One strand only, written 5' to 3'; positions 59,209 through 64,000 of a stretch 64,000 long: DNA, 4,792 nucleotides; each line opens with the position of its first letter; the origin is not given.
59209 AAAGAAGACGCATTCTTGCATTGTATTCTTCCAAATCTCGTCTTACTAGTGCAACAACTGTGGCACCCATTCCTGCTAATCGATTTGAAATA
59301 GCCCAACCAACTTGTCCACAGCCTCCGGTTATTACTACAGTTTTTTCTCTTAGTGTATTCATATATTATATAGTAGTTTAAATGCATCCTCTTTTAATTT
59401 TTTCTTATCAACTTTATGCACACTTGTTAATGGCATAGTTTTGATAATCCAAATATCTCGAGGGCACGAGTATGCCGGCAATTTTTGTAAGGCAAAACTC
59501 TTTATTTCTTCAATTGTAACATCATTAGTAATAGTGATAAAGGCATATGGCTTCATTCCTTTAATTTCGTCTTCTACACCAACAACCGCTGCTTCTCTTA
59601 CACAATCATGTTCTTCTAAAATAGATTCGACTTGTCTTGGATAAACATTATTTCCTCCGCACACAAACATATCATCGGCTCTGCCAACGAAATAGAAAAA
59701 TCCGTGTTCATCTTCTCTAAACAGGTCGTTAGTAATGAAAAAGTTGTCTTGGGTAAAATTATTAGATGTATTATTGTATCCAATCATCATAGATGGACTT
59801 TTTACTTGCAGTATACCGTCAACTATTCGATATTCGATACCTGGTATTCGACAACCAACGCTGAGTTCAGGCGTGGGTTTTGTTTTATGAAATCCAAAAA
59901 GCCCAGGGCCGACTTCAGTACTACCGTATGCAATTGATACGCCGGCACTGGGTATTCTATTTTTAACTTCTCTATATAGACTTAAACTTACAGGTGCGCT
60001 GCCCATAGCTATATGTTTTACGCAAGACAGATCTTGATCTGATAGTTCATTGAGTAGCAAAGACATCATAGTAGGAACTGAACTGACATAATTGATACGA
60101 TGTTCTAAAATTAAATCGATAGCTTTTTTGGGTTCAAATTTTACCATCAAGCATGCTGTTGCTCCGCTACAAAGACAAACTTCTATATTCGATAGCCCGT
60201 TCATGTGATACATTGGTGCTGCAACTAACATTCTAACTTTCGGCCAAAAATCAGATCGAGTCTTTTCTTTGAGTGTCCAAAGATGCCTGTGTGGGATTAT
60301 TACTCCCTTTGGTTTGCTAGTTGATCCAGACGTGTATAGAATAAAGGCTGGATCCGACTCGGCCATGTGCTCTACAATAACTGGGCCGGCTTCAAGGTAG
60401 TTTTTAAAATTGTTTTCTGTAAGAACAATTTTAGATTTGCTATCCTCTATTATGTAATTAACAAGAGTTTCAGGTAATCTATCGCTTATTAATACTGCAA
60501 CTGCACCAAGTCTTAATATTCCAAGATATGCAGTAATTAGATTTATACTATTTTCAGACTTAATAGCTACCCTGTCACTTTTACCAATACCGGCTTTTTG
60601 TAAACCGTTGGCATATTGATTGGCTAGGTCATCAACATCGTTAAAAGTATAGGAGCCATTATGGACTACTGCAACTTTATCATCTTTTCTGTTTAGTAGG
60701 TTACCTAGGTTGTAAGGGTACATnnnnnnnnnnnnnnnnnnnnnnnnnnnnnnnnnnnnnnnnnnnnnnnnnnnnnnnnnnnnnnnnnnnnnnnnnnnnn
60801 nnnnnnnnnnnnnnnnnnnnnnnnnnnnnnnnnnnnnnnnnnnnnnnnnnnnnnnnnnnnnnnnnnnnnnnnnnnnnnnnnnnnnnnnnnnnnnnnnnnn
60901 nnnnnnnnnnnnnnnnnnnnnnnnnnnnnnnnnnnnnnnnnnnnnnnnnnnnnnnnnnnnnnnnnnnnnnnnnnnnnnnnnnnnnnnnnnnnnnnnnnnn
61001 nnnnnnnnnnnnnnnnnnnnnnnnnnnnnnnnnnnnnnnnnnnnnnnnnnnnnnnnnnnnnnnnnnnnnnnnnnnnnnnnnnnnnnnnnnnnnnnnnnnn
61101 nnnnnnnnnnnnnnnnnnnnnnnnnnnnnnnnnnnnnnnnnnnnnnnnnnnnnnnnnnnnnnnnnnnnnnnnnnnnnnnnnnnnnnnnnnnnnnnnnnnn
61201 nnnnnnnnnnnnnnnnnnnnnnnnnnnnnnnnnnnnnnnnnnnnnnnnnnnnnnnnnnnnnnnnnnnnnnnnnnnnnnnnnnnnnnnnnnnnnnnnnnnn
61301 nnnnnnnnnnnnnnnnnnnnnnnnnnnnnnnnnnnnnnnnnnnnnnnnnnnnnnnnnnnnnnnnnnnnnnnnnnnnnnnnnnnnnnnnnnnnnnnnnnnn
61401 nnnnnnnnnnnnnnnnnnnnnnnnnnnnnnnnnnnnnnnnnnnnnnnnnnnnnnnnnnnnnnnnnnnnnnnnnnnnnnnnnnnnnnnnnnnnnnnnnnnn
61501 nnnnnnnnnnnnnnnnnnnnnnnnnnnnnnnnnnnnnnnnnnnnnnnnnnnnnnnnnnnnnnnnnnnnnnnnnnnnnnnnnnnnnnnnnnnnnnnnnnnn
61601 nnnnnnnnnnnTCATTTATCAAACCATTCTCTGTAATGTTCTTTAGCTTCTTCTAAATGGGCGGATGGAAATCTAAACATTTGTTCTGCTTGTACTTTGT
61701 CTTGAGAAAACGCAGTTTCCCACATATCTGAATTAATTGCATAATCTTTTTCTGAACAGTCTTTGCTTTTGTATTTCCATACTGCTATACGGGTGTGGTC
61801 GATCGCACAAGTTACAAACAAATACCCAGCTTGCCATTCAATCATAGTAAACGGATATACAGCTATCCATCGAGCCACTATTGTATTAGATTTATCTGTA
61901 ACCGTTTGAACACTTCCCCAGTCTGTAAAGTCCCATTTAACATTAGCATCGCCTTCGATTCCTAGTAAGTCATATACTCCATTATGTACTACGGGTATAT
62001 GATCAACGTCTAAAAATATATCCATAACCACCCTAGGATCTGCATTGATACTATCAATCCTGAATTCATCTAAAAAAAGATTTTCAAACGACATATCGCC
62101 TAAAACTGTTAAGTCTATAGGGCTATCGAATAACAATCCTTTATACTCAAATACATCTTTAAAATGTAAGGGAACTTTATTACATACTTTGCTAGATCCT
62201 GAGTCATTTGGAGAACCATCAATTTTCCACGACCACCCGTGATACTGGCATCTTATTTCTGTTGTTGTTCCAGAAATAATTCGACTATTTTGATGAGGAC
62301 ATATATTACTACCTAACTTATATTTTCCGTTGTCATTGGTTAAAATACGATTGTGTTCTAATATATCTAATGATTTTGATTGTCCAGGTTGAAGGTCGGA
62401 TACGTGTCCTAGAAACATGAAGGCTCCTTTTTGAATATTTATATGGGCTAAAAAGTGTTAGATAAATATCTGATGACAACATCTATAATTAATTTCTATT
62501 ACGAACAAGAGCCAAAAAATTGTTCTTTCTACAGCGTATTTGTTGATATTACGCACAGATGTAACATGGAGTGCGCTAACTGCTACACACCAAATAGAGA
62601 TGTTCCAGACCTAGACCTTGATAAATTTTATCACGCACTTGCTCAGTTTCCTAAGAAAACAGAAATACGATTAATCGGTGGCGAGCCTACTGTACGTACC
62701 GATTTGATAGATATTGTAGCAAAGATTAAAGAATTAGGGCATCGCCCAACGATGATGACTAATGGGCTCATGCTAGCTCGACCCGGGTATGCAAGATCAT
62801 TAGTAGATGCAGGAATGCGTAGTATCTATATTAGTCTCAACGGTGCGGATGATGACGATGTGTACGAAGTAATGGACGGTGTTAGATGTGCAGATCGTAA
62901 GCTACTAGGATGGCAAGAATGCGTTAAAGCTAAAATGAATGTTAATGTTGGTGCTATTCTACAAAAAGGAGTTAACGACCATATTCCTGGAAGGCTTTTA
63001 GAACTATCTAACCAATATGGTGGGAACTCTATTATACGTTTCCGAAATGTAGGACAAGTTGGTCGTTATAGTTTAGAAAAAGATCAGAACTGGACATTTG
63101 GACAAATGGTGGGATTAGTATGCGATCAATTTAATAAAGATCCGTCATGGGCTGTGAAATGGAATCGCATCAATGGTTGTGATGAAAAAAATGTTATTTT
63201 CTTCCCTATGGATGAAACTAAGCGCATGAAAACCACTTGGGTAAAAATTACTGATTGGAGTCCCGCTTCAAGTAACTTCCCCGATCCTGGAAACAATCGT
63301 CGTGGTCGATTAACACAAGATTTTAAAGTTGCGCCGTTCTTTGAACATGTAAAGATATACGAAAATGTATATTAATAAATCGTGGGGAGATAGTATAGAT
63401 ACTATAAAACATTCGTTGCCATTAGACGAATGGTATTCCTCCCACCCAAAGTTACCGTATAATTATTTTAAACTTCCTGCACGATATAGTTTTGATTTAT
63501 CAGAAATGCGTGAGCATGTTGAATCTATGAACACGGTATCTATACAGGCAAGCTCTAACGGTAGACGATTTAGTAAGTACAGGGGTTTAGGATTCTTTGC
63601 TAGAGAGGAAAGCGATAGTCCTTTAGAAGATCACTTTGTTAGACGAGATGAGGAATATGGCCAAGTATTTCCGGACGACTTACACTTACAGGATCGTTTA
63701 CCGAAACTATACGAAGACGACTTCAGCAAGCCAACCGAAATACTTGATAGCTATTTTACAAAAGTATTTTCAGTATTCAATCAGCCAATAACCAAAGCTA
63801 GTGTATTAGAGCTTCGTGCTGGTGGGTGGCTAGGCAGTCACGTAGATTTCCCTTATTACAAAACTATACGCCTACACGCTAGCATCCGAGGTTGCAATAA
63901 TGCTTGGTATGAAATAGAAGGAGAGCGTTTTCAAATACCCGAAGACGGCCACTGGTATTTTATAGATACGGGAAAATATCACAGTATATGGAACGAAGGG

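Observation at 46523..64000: ~17.5-kb phage-borne enzyme island of unknown pathway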

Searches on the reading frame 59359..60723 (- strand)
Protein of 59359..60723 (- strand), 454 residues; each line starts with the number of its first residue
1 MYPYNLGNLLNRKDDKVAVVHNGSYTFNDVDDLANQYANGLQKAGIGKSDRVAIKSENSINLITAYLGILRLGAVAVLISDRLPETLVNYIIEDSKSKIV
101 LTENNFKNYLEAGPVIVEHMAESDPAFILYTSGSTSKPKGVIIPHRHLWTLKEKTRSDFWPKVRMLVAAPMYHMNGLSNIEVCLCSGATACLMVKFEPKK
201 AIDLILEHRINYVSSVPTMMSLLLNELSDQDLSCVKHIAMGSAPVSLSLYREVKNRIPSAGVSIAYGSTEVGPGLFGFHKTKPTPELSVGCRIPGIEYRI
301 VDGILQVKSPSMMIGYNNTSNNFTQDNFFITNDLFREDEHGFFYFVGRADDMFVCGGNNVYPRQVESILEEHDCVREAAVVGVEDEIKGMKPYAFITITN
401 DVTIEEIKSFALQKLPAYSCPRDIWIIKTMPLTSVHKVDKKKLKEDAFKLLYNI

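Call 5: search_protein_families(library=pfam, max_evalue=0.01, proteins=[window:59359-60723:-])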
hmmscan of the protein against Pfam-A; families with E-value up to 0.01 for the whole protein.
window:59359-60723:- (454 aa): 3 families
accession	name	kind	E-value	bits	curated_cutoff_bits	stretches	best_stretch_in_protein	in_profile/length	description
PF00501.34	AMP-binding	-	1.4e-65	222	29.9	1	11-316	6-383/384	AMP-binding enzyme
PF13193.12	AMP-binding_C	-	1.3e-16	61.7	24.5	1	364-437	1-76/76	AMP-binding enzyme C-terminal domain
PF07137.17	VDE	-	0.0031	17.5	25.7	1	305-400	151-242/242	VDE lipocalin domain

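Call 16: search_protein_families(library=ncbifam, max_evalue=0.01, proteins=[window:59359-60723:-])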
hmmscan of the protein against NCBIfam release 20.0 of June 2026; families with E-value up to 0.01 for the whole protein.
window:59359-60723:- (454 aa): 108 families (the best 25 are shown)
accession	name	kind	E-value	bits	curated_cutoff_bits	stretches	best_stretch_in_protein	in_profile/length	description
NF004837.0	PRK06187.1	subfamily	2.7e-91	306.5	476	2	118-447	165-522/531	long-chain-fatty-acid--CoA ligase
NF002966.0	PRK03640.1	equivalog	1.4e-67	228.3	556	1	15-446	17-479/483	o-succinylbenzoate--CoA ligase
TIGR01923.1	menE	equivalog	8.4e-66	222.6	330.15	1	26-443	1-442/442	o-succinylbenzoate--CoA ligase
NF005801.1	PRK07656.1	equivalog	5.5e-65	219.9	657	2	120-444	161-500/500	FadD3 family acyl-CoA ligase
NF052269.1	Staph_lig_FadD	equivalog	6.6e-65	219.4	650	2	118-445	145-491/499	long-chain-fatty-acid--CoA ligase FadD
NF006182.0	PRK08316.1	subfamily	1.8e-60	204.9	663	2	118-446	166-516/523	fatty acyl-CoA synthetase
NF005307.0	PRK06839.1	equivalog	5.4e-59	200.1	748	2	117-445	143-491/496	o-succinylbenzoate--CoA ligase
NF005702.0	PRK07514.1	subfamily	1.6e-58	198.3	558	2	120-447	154-500/506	malonyl-CoA synthase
NF009233.0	PRK12583.1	subfamily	2.1e-56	191.5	832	2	120-451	198-554/558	fatty acid CoA ligase family protein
NF005676.0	PRK07470.1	equivalog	6.8e-54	183.4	774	2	120-446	173-528/544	acyl-CoA synthetase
NF052580.1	Str24CoAsynCasG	equivalog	1e-53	182.5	750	2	119-433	184-534/548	steroid-24-oyl-CoA synthetase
NF005857.1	PRK07786.1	exception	2.9e-53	181.1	733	2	120-445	163-510/513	fatty-acid--CoA ligase FadD5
NF006181.0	PRK08314.1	subfamily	7.6e-53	179.6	705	2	118-447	198-554/563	long-chain-fatty-acid--CoA ligase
TIGR03098.1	ligase_PEP_1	hypoth_equivalog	1.9e-51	175.1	592.35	3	331-445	400-516/517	acyl-CoA ligase (AMP-forming), exosortase A system-associated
NF006572.0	PRK09088.1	equivalog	4.8e-51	173.9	696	1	19-446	23-486/491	acyl-CoA synthetase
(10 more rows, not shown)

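Call 104: search_solved_structures(query=window:59359-60723:-, max_evalue=1e-30)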
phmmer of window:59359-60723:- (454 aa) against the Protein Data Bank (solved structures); distinct sequences matched with E-value up to 1e-30: 21.
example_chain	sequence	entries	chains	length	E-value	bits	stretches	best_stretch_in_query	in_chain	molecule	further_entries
6mfy_A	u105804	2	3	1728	1.5e-44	155.8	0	15-445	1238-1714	Linear gramicidin synthase subunit A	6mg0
6mfz_A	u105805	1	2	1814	1.9e-44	155.4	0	15-445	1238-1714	Linear gramicidin synthase subunit A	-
9be3_A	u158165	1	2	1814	1.9e-44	155.4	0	15-445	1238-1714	Linear gramicidin synthase subunit A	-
9be4_A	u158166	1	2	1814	1.9e-44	155.4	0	15-445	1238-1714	Linear gramicidin synthase subunit A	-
9meh_A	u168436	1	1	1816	2e-44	155.4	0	15-445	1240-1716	Linear gramicidin synthase subunit A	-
4gxq_A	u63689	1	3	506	9.9e-43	149.8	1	123-451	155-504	Malonyl CoA synthetase, Benzoate-CoA ligase Chimeric protein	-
5x8f_A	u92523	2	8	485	1e-42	149.8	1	15-445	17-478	2-succinylbenzoate--CoA ligase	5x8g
5buq_A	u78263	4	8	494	1.2e-42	149.5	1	15-445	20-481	2-succinylbenzoate--CoA ligase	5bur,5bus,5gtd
4fuq_A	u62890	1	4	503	1.4e-40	142.8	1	123-451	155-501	Malonyl CoA synthetase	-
3r44_A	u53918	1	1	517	3.2e-40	141.6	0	123-446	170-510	fatty acyl CoA synthetase FADD13 (FATTY-ACYL-CoA SYNTHETASE)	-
4gxr_A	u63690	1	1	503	7.9e-40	140.3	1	123-451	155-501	Malonyl CoA synthetase, Benzoate-CoA ligase Chimeric protein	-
4fut_A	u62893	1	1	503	9.1e-40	140.1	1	123-451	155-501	Malonyl CoA synthetase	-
8r2q_A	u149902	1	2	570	3.3e-39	138.2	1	120-444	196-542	Probable fatty-acid-CoA ligase FadD5 (Fatty-acid-CoA synthetase) (Fatty-acid-CoA synthase)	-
3a9u_A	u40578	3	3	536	5.2e-35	124.4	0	122-446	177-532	4-coumarate--CoA ligase | 4-coumarate:CoA ligase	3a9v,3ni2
8weu_A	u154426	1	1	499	1.4e-33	119.6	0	123-443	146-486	Fatty-acyl-CoA synthase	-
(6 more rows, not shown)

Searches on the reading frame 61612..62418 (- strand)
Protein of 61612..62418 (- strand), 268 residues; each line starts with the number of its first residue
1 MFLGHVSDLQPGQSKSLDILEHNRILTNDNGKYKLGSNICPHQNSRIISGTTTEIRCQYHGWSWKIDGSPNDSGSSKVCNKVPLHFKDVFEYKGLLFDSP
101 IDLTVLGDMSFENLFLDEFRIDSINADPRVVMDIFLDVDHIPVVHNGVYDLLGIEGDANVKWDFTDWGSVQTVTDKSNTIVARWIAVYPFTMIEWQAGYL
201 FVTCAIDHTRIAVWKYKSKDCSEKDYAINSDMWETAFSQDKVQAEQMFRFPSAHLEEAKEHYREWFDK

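Call 5: search_protein_families(library=pfam, max_evalue=0.01, proteins=[window:61612-62418:-])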
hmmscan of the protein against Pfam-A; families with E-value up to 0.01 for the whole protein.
window:61612-62418:- (268 aa): 1 family
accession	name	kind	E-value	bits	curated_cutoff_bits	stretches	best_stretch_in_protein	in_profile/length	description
PF00355.32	Rieske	-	4.4e-13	49.4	20.3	1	3-71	5-76/88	Rieske [2Fe-2S] domain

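Call 16: search_protein_families(library=ncbifam, max_evalue=0.01, proteins=[window:61612-62418:-])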
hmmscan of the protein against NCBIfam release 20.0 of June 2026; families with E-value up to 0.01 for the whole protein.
window:61612-62418:- (268 aa): 3 families
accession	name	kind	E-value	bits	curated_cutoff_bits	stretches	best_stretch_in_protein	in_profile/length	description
NF052579.1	BetMthstMoxSdmAMthl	equivalog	0.002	17.1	600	1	8-66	26-87/351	4beta-methylsterol monooxygenase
NF058607.1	GlBtMonoOxGbcA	equivalog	0.0023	16.4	670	1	25-69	83-130/420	glycine betaine monooxygenase oxygenase subunit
NF042946.1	3PPDioc_HcaE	equivalog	0.0054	15.8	830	1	30-72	71-116/450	3-phenylpropionate/cinnamic acid dioxygenase subunit alpha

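Call 105: search_solved_structures(query=window:61612-62418:-, max_evalue=0.01)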
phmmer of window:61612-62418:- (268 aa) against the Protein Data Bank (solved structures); distinct sequences matched with E-value up to 0.01: 11.
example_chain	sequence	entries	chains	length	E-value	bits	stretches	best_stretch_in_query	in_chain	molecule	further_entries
7fhr_A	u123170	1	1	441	3.6e-05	26.3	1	13-97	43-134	Putative Phthalate 4,5-dioxygenase, subunit alpha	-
6y9c_A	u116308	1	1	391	0.00012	24.6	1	10-70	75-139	Carnitine monooxygenase oxygenase subunit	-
6y8j_A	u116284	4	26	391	0.00012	24.6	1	10-70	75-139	Carnitine monooxygenase oxygenase subunit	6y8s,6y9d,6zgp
9o71_A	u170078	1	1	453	0.00018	24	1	2-69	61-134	Phenylpropionate dioxygenase-like ring-hydroxylating dioxygenase large terminal subunit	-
7yls_B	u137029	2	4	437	0.00021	23.8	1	2-69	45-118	Rieske (2Fe-2S) domain protein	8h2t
6wnc_A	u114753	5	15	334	0.00031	23.2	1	5-150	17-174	SxtDIOX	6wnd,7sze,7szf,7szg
7fjl_A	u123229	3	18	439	0.0012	21.3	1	27-76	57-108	Rieske (2Fe-2S) domain protein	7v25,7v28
9jp5_A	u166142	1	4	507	0.0013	21.2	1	2-68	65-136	Phthalate 3,4-dioxygenase alpha subunit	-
6wn3_A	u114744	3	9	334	0.0018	20.8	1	5-148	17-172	SxtT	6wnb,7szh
2b1x_A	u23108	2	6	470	0.0026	20.2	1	2-99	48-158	naphthalene dioxygenase large subunit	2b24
2ckf_A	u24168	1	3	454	0.003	20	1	2-79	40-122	RING-HYDROXYLATING DIOXYGENASE ALPHA SUBUNIT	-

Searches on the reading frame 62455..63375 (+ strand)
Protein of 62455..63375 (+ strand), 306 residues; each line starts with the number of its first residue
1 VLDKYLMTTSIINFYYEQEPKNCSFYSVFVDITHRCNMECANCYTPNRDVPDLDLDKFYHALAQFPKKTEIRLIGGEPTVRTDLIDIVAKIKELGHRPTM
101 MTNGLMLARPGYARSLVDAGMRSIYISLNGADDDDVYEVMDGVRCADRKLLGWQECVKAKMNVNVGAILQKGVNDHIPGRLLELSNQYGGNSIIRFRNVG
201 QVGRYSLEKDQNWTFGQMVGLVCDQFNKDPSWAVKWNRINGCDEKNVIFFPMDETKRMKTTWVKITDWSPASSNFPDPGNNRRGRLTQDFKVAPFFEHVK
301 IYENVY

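Call 5: search_protein_families(library=pfam, max_evalue=0.01, proteins=[window:62455-63375:+])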
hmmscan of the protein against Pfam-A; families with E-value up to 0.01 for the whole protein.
window:62455-63375:+ (306 aa): 2 families
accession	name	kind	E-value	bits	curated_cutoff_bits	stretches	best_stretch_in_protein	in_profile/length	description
PF04055.27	Radical_SAM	-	4e-18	66.6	29.5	1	32-181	3-162/166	Radical SAM superfamily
PF13353.11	Fer4_12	-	0.0011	19.7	22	1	34-107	13-94/137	4Fe-4S single cluster domain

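Call 12: search_protein_families(library=phrogs, max_evalue=0.001, proteins=[window:62455-63375:+])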
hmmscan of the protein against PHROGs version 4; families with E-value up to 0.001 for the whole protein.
window:62455-63375:+ (306 aa): 4 families
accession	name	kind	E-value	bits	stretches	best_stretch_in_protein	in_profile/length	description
phrog_1802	-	other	3.2e-10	40.5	1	19-191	37-227/556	radical SAM domain-containing protein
phrog_13987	-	other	1.6e-07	31.9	1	19-106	7-103/274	radical SAM domain-containing protein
phrog_16999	-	other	0.00041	21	0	26-95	11-84/288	Fe-S oxidoreductase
phrog_15140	-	other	0.00043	20.3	1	32-123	93-189/366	radical SAM domain-containing protein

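Call 16: search_protein_families(library=ncbifam, max_evalue=0.01, proteins=[window:62455-63375:+])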
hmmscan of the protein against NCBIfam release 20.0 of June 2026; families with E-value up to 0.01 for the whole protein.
window:62455-63375:+ (306 aa): 41 families (the best 25 are shown)
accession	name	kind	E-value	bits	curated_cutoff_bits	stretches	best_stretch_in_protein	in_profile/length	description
NF045646.2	rSAM_Se_TrsS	equivalog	4.9e-29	101.1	490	1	27-226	87-295/441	radical SAM (seleno)protein TrsS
TIGR02668.1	moaA_archaeal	equivalog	1.9e-21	76.3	325.25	1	27-189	11-177/303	GTP 3',8-cyclase MoaA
TIGR02666.1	moaA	equivalog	1.9e-20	73.1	284.05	1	30-204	14-197/336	GTP 3',8-cyclase MoaA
NF045702.1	rSAM_GDGT_ether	equivalog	8.3e-19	67.6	450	1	29-188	89-256/486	tetraether lipid synthase Tes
NF001199.0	PRK00164.2-1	equivalog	1.4e-18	67.1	231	1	27-186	13-176/308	GTP 3',8-cyclase MoaA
TIGR04133.1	rSAM_w_lipo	hypoth_equivalog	8.7e-17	61.1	425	1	10-137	8-142/350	TIGR04133 family radical SAM/SPASM protein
TIGR04317.1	W_rSAM_matur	equivalog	1.3e-16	60.7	380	1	27-137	5-119/349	tungsten cofactor oxidoreductase radical SAM maturase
TIGR02109.1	PQQ_syn_pqqE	equivalog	2.5e-15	56.3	381.35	1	27-187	8-171/358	pyrroloquinoline quinone biosynthesis protein PqqE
TIGR04546.1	rSAM_ahbC_deAc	equivalog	3.3e-14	52.5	650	1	28-179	41-195/390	12,18-didecarboxysiroheme deacetylase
TIGR04347.1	pseudo_SAM_Halo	equivalog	7.1e-14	51.9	525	1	28-164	40-179/390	TIGR04347 family pseudo-SAM/SPASM protein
TIGR04545.1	rSAM_ahbD_hemeb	equivalog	1.1e-12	48.1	500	1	31-193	5-170/339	heme b synthase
TIGR04466.1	rSAM_BlsE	equivalog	1.3e-12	47.8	400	1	28-168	5-146/327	cytosylglucuronate decarboxylase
TIGR04054.1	rSAM_NirJ1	equivalog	1.9e-12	46.5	650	1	28-165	38-178/387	putative heme d1 biosynthesis radical SAM protein NirJ1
TIGR04051.1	rSAM_NirJ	equivalog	2.1e-12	46.7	515.45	1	29-188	5-166/354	heme d1 biosynthesis radical SAM protein NirJ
NF038332.1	rSAM_rare_HxsC4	exception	2.6e-12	46.5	500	1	28-132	16-126/335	radical SAM protein HxsC4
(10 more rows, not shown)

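Call 96: search_protein_families(library=padloc, max_evalue=0.01, proteins=[window:62455-63375:+])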
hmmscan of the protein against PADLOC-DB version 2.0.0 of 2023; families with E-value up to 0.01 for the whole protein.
window:62455-63375:+ (306 aa): 3 families
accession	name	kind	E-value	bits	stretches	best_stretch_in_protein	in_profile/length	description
PDLC02903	pVip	-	9.6e-15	52.7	1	29-136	3-108/257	Viperins not associated with kinases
PDLC02904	pVip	-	6.9e-09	33.6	1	32-131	9-110/262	Viperins associated with kinases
PDLC02905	pVip-kinase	-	0.0034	14.7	1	10-109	167-274/474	Viperin-kinase fusion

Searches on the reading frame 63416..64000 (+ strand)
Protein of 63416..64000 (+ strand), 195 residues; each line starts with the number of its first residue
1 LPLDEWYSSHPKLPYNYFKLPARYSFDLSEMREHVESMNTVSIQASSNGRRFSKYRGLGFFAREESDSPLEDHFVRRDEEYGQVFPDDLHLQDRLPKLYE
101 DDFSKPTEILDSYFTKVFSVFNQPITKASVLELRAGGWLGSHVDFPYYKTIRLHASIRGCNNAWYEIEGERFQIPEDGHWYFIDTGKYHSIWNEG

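Call 5: search_protein_families(library=pfam, max_evalue=0.01, proteins=[window:63416-64000:+])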
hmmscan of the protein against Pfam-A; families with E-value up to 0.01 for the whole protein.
window:63416-64000:+ (195 aa): 1 family
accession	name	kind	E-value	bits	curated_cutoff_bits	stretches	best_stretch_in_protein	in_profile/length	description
PF05118.21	Asp_Arg_Hydrox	-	0.00064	20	22.6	1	103-195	56-143/157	Aspartyl/Asparaginyl beta-hydroxylase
